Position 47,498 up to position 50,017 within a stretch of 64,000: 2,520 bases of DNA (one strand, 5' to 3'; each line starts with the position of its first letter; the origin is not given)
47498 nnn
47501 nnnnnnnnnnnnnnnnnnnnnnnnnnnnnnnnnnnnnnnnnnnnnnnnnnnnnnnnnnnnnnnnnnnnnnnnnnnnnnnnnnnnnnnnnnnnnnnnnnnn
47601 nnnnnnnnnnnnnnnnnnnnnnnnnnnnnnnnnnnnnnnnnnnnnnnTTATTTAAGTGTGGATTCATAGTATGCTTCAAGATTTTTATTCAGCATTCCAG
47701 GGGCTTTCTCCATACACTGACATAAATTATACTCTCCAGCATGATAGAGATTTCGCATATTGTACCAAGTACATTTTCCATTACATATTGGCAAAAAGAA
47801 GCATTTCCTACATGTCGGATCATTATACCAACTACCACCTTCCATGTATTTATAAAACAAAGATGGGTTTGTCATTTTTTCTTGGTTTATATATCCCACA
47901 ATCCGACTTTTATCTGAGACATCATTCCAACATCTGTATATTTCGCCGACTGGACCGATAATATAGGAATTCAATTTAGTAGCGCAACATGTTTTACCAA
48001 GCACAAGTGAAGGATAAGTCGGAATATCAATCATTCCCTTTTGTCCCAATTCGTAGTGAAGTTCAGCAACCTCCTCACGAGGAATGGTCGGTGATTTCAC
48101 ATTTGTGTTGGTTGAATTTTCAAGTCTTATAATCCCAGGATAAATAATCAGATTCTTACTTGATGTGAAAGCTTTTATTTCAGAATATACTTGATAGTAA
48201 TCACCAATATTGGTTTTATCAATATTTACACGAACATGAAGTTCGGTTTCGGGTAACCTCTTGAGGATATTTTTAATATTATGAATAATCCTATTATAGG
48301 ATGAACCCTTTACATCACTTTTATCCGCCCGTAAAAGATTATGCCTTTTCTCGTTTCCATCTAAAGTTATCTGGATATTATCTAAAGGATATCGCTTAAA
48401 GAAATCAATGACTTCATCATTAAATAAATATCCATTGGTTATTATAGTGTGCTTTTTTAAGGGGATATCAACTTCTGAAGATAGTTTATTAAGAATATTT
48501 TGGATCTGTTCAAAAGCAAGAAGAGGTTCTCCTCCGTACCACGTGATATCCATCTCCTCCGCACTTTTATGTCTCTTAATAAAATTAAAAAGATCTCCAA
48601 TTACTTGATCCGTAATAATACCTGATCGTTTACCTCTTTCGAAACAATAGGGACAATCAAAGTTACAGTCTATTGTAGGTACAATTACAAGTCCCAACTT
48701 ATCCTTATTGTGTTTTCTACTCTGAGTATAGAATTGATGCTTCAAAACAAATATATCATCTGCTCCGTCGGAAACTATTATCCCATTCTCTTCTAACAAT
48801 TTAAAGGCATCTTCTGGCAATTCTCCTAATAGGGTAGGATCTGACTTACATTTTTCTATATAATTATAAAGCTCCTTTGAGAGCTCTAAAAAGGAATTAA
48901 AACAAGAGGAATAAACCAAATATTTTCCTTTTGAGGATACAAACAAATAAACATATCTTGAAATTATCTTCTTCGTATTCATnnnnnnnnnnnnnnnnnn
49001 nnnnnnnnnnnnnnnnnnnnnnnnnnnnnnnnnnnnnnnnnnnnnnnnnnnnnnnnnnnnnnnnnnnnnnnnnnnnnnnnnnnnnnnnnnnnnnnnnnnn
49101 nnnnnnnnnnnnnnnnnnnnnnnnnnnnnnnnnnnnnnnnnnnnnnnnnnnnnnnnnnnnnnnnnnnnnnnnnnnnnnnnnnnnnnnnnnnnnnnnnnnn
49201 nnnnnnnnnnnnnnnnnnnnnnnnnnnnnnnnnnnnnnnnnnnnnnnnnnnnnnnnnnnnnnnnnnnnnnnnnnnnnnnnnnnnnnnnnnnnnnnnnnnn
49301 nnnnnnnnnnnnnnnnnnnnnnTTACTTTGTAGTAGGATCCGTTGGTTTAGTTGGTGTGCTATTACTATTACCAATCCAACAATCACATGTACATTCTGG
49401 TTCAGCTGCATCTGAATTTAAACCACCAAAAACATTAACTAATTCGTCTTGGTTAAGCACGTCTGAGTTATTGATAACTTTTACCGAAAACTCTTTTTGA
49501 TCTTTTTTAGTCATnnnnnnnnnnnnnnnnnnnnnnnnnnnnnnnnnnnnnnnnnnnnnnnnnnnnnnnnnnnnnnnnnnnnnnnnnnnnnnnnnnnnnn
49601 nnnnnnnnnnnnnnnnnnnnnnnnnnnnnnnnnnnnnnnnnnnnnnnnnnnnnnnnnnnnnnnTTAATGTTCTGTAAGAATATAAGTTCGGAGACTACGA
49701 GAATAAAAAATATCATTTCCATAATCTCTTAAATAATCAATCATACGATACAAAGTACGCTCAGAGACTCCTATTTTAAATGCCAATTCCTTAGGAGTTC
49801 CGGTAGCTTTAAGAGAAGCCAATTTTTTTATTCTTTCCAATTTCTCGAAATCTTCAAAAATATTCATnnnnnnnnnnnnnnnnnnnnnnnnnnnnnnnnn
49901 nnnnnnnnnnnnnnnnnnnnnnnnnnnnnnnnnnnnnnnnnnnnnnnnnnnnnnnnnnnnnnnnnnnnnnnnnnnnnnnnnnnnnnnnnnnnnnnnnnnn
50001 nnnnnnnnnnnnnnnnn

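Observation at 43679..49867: Radical SAM/SPASM RiPP operon with two precursors carrying a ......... core and a conserved Pro/Thr tail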

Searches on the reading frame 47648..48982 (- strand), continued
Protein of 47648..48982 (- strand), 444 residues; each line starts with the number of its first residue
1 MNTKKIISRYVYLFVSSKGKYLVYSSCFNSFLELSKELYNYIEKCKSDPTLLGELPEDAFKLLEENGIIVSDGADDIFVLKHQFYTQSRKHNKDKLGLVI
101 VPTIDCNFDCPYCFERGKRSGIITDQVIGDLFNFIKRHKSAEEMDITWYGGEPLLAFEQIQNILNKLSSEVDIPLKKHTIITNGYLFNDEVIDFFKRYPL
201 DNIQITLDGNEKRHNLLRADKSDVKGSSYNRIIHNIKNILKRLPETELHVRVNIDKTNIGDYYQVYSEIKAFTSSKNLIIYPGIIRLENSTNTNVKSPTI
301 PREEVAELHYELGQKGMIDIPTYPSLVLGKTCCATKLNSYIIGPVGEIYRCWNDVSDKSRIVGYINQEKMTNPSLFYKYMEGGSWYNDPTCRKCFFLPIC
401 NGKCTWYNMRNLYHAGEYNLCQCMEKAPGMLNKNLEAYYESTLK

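Call 46: fold_search(model_id=the predicted structure, library=pdb)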
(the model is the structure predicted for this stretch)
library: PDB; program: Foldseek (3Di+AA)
matches with E <= 10: 1629; with E <= 0.001: 64
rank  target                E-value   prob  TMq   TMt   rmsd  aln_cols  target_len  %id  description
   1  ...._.                4.8e-18  1.00  0.62  0.62   7.3       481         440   17  Structural Insights into Thioether Bond Formation in the Biosynthesis of Sactipeptides (released 2017-07-26)
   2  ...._A                1.6e-17  1.00  0.63  0.66   8.6       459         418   16  Structural Insights into Thioether Bond Formation in the Biosynthesis of Sactipeptides (released 2017-07-26)
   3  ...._B                1.8e-17  1.00  0.63  0.66   8.8       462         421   17  Structural Insights into Thioether Bond Formation in the Biosynthesis of Sactipeptides (released 2017-07-26)
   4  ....                  2.8e-15  1.00  0.62  0.62   6.5       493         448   17  X-Ray Crystal Structure of TigE from Paramaledivibacter caminithermalis (released 2024-02-07)
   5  4k39_A                3.1e-15  1.00  0.55  0.66   5.3       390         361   18  Native anSMEcpe with bound AdoMet and Cp18Cys peptide (released 2013-05-08)
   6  4k36_A                1.3e-14  1.00  0.54  0.62   6.0       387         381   17  His6 tagged anSMEcpe with bound AdoMet (released 2013-05-08)
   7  4k38_B                2.6e-14  1.00  0.54  0.64   6.0       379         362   18  Native anSMEcpe with bound AdoMet and Kp18Cys peptide (released 2013-05-08)
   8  4k38_A                3.4e-14  1.00  0.54  0.64   5.8       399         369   17  Native anSMEcpe with bound AdoMet and Kp18Cys peptide (released 2013-05-08)
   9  4k37_A                3.7e-14  1.00  0.54  0.65   5.6       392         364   18  Native anSMEcpe with bound AdoMet (released 2013-05-08)
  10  4k37_B                3.7e-14  1.00  0.54  0.64   5.6       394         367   18  Native anSMEcpe with bound AdoMet (released 2013-05-08)
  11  4k36_B                5.6e-14  1.00  0.53  0.62   6.2       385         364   19  His6 tagged anSMEcpe with bound AdoMet (released 2013-05-08)
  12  4k39_B                7.5e-14  1.00  0.53  0.64   6.1       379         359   18  Native anSMEcpe with bound AdoMet and Cp18Cys peptide (released 2013-05-08)
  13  5v1q_B                3.9e-12  1.00  0.46  0.46  14.0       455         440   15  Crystal structure of Streptococcus suis SuiB (released 2017-08-30)
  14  9gm3_C                9.7e-12  1.00  0.56  0.65   5.8       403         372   19  Crystal structure of the complex formed between the radical SAM protein ChlB and the leader region of its precursor su (released 2025-06-25)
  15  5v1s_A                1.1e-11  1.00  0.50  0.52  13.6       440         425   17  Crystal structure of Streptococcus suis SuiB bound to S-adenosylmethionine (released 2017-08-30)
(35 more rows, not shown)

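Call 52: search_solved_structures(query=A1, max_evalue=1e-15, show_alignments=2)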
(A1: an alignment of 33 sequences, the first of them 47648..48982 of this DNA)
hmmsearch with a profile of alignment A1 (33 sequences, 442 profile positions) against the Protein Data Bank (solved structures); distinct sequences matched with E-value up to 1e-15: 2.
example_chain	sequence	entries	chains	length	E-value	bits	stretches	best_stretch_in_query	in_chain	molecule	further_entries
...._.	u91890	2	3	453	7.6e-27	97.2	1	59-406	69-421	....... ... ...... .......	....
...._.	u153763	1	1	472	3.7e-16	62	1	3-207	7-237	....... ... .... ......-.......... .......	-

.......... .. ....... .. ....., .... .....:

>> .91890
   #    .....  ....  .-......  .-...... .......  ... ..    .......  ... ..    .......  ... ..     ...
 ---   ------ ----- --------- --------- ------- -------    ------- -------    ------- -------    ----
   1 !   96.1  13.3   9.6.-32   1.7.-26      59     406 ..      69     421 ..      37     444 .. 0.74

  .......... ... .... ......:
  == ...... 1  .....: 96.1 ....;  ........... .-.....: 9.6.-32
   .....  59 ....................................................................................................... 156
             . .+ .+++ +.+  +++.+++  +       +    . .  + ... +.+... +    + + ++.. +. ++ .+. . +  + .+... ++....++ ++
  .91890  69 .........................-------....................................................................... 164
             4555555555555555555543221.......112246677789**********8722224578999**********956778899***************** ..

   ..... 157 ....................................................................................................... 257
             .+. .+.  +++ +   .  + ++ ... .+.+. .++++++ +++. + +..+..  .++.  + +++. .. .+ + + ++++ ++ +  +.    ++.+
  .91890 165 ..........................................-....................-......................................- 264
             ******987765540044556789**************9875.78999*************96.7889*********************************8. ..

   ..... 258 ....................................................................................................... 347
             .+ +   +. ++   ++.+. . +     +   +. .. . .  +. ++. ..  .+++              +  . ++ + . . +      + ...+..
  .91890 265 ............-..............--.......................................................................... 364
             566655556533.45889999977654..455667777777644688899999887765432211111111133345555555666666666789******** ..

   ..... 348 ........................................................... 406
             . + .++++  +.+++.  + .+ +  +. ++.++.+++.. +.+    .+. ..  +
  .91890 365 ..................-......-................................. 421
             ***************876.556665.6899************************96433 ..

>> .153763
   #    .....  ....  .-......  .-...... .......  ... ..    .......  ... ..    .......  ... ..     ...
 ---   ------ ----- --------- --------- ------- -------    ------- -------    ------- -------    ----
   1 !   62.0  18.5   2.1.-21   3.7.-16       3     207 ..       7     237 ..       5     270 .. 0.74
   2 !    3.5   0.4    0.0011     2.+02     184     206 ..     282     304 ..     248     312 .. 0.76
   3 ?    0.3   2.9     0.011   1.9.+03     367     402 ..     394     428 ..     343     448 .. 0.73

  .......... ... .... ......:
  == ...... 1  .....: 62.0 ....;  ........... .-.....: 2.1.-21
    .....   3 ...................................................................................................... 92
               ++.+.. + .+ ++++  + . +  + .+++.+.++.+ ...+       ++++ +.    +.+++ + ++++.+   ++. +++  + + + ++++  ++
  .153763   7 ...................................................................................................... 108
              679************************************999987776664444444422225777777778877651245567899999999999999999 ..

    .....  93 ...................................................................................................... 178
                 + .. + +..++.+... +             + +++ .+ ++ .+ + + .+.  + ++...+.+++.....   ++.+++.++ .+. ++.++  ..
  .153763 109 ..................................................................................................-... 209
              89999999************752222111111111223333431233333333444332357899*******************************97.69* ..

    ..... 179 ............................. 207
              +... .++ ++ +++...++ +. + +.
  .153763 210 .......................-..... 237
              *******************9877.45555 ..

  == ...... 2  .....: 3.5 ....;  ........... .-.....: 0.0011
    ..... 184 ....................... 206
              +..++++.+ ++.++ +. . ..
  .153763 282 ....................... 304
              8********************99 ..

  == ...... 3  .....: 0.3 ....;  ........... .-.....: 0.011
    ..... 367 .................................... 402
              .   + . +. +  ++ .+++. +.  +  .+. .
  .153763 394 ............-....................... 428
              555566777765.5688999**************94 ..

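Call 68: search_protein_families(library=ncbifam, proteins=[P0056], max_evalue=1e-30)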
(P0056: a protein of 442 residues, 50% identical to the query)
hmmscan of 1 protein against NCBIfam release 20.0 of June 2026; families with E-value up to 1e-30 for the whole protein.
P0056 (442 aa): 7 families
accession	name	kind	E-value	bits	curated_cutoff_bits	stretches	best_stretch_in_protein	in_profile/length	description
TIGR04334.1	rSAM_Clo7bot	equivalog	7e-57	193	600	1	52-423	47-431/440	radical SAM/SPASM domain Clo7bot peptide maturase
TIGR04463.1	rSAM_vs_C_rich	equivalog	4.9e-56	190.3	525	1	18-417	11-411/438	TIGR04463 family radical SAM/SPASM RiPP maturase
NF038107.1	rSAM_NF038107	equivalog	2.6e-55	188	600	1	47-437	40-432/444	Cys-every-fifth radical SAM/SPASM peptide maturase CefB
NF052473.1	rSAM_FlmE_OhkG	exception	4e-40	137.9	500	1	12-408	11-435/481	FlmE/OhkG family radical SAM/SPASM peptide maturase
TIGR04280.1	geopep_mat_rSAM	hypoth_equivalog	6.4e-38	130.8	400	1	5-433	3-418/428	geopeptide radical SAM maturase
NF047865.1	rSAM_PapB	equivalog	2.5e-35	122.3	340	1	96-402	5-317/330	PapB family radical SAM/SPASM ranthipeptide maturase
TIGR04068.1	rSAM_ocin_clost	equivalog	2.2e-33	115.9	500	1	10-276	2-272/462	Cys-rich peptide radical SAM maturase CcpM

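Call 69: find_encoding_contigs(protein=P0056, flank=5000, max_places=1)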
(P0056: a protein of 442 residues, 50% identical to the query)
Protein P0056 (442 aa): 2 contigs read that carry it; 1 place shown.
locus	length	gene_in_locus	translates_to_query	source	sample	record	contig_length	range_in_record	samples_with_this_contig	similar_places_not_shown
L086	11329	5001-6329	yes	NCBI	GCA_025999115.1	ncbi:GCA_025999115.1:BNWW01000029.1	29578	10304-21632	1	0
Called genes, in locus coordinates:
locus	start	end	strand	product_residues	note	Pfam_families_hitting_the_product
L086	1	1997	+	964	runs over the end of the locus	PF00675:Peptidase_M16, PF05193:Peptidase_M16_C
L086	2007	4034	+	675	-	PF00270:DEAD (faint), PF04851:ResIII, PF17757:UvrB_inter, PF27431:UvrB_3rd, PF00271:Helicase_C, PF12344:UvrB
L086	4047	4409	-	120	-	PF13560:HTH_31, PF12844:HTH_19, PF13443:HTH_26, PF01381:HTH_3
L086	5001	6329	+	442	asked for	PF13353:Fer4_12, PF04055:Radical_SAM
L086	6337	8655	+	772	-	PF13620:CarboxypepD_reg, PF13715:CarbopepD_reg_2, PF00593:TonB_dep_Rec_b-barrel, PF14905:OMP_b-brl_3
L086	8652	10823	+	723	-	PF03412:Peptidase_C39, PF00664:ABC_membrane, PF02463:SMC_N (faint), PF00005:ABC_tran, PF09818:ABC_ATPase (faint)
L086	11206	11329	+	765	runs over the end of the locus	PF13620:CarboxypepD_reg (weak), PF13715:CarbopepD_reg_2, PF14905:OMP_b-brl_3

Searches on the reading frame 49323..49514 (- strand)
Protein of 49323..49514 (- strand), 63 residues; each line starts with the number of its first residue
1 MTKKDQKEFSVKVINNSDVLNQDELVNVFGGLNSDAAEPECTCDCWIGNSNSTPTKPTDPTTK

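Call 3: search_protein_families(library=ncbifam, proteins=[window:49323-49514:-], max_evalue=0.1)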
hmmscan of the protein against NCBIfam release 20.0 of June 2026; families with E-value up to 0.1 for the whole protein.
window:49323-49514:- (63 aa): 1 family
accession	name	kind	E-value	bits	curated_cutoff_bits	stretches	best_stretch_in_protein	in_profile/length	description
TIGR04149.1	GG_sam_targ_CFB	domain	0.0071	16.2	25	1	17-45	14-35/43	TIGR04149 family rSAM-modified RiPP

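Call 4: search_protein_families(library=pfam, proteins=[window:49323-49514:-], max_evalue=0.1)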
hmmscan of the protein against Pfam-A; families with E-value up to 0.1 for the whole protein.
window:49323-49514:- (63 aa): 1 family
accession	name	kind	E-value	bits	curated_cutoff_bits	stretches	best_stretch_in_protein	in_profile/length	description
PF10439.15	Bacteriocin_IIc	-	0.013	15.9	27.1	1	16-36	3-19/59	Bacteriocin class II with double-glycine leader peptide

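Call 22: find_homologous_proteins(query=A2, max_evalue=0.01)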
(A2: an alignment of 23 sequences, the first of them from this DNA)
Query A2 (23 sequences) (63 aa, profile of the alignment): 54 proteins with E <= 0.01 among 160 candidates.
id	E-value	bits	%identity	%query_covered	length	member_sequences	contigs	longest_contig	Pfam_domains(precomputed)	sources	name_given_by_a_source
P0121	4.4e-19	86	44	83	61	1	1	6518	-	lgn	-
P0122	5.9e-19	85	75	100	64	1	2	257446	-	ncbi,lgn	ncbi:MAG: hypothetical protein ACEPOZ_05285 [Marinifilaceae bacterium]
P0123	8.5e-19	85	42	84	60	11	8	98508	-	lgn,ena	-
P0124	2.4e-18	83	100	100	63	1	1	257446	-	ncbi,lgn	ncbi:MAG: hypothetical protein ACEPOZ_05290 [Marinifilaceae bacterium]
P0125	3.4e-18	83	38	59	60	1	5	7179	-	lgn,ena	-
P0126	7.0e-18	82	45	79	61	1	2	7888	-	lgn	-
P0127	9.6e-18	81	40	84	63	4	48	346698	-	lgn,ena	-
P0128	1.0e-17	81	42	83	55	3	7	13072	-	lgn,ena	-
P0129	1.8e-17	81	45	84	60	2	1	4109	-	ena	-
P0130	2.9e-17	80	42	84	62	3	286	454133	-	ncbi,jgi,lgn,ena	-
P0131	4.0e-17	79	39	79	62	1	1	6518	-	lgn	-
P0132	4.0e-17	79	40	78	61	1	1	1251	-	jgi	jgi:hypothetical protein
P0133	4.3e-17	79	43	83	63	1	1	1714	-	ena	-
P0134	4.4e-17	79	41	92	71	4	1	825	-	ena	-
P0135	5.3e-17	79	38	81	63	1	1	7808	-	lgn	-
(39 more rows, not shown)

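Call 66: search_protein_representatives(alignment_id=A4)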
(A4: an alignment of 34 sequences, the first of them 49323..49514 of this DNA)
Query: 34 sequences, 66 profile positions. Proteins with E-value up to 0.001 (for the whole library): 88; up to 1e-10: 36; up to 1e-30: 0. The best 88 are listed.
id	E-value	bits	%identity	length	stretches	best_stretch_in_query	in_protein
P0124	1.2e-19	86.0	-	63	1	1-61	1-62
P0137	6.4e-19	83.7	-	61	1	8-64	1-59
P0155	2.5e-17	78.6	-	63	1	1-62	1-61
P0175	5.1e-17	77.6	-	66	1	8-63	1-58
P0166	7.9e-17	77.0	-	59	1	1-57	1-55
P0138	2.0e-16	75.7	-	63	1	8-64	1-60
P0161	4.8e-16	74.5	-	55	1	8-59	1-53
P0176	1.1e-15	73.4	-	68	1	1-61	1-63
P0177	9.3e-15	70.4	-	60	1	5-59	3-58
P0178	1.3e-14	69.9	-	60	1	8-60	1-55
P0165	1.4e-14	69.9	-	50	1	22-65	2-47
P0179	1.6e-14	69.6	-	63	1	8-63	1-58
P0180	1.1e-13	66.9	-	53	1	8-57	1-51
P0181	1.4e-13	66.6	-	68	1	8-53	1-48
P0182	1.6e-13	66.5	-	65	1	8-59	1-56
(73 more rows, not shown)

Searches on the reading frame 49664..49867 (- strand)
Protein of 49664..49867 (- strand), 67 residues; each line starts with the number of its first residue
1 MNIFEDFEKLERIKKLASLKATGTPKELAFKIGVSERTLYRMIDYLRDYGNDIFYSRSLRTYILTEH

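Call 3: search_protein_families(library=ncbifam, proteins=[window:49664-49867:-], max_evalue=0.1)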
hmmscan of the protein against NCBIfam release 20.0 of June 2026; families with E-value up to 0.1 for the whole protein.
window:49664-49867:- (67 aa): 7 families
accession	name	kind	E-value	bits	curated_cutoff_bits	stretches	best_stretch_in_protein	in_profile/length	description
TIGR01884.1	cas_HTH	subfamily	0.0035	16.8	60.2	1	13-50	145-184/202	CRISPR-associated CARF protein Csa3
NF007366.0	PRK09863.1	equivalog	0.025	13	426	1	23-48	18-43/586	putative frv operon regulatory protein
TIGR01764.1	excise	domain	0.04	14.3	28.8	1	24-44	3-23/49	excisionase family DNA-binding protein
NF008850.0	PRK11886.1-5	equivalog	0.046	12.9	489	1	21-64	19-61/320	bifunctional biotin--[acetyl-CoA-carboxylase] ligase/biotin operon repressor BirA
NF008273.0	PRK11050.1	equivalog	0.054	13.2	153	1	3-66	37-96/156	manganese-binding transcriptional regulator MntR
TIGR00122.1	birA_repr_reg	equivalog_domain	0.077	12.9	70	1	22-58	11-49/69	biotin operon repressor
NF007243.0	PRK09685.1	equivalog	0.077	12.4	199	1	23-43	216-236/303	transcriptional regulator FeaR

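Call 4: search_protein_families(library=pfam, proteins=[window:49664-49867:-], max_evalue=0.1)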
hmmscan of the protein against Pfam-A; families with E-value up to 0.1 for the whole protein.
window:49664-49867:- (67 aa): 7 families
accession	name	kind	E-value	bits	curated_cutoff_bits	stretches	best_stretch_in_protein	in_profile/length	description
PF08279.18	HTH_11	-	5.9e-06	26.5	25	1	23-54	16-47/55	HTH domain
PF25213.1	HVO_A0261_N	-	0.0022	18.3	35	1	12-66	13-65/86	HVO_A0261 N-terminal domain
PF13730.12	HTH_36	-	0.036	14.3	25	1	26-50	29-53/55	Helix-turn-helix domain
PF12728.13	HTH_17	-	0.038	14.7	27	1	24-44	3-23/51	Helix-turn-helix domain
PF01381.28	HTH_3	-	0.057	13.9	23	0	24-42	11-29/55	Helix-turn-helix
PF13384.12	HTH_23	-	0.06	13.6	24.6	1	19-47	14-42/50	Homeodomain-like domain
PF20432.4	Xre-like-HTH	-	0.084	13.6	25.8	0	24-41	25-42/63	Antitoxin Xre-like helix-turn-helix domain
